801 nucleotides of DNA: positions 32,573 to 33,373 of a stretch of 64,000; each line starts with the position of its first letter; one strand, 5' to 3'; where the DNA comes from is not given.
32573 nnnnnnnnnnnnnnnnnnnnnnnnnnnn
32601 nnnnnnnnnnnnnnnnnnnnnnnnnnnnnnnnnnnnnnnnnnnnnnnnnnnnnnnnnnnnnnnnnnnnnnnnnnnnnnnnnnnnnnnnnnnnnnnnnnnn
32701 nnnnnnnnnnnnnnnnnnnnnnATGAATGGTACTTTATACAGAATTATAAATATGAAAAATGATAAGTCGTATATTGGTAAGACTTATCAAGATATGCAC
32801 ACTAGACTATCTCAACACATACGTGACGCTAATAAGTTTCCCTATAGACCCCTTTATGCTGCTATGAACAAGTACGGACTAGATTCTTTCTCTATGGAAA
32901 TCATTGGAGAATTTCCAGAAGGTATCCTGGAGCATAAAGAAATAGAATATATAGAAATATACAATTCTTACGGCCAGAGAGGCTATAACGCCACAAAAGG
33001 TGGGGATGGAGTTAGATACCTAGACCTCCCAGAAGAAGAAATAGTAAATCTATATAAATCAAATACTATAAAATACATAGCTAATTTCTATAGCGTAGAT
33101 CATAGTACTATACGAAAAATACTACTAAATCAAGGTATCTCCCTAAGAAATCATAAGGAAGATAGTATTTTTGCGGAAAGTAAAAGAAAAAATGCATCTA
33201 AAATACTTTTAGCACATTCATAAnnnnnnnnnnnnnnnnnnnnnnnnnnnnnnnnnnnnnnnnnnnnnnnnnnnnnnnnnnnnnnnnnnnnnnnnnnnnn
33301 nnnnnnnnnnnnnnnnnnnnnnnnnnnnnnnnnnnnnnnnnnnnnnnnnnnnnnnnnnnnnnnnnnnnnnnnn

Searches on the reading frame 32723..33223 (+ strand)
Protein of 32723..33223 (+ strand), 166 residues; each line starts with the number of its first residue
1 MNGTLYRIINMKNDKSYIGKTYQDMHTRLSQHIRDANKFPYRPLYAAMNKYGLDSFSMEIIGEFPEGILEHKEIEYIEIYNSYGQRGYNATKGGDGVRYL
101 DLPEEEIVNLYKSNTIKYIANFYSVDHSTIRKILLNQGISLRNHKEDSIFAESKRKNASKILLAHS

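Call 10: search_protein_families(library=pfam, proteins=[window:32723-33223:+], max_evalue=0.01)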
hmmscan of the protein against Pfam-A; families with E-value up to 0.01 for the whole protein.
window:32723-33223:+ (166 aa): 1 family
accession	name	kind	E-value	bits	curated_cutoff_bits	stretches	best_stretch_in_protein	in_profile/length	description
PF01541.30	GIY-YIG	-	8.2e-07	29.7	22.6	1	3-82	2-74/78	GIY-YIG catalytic domain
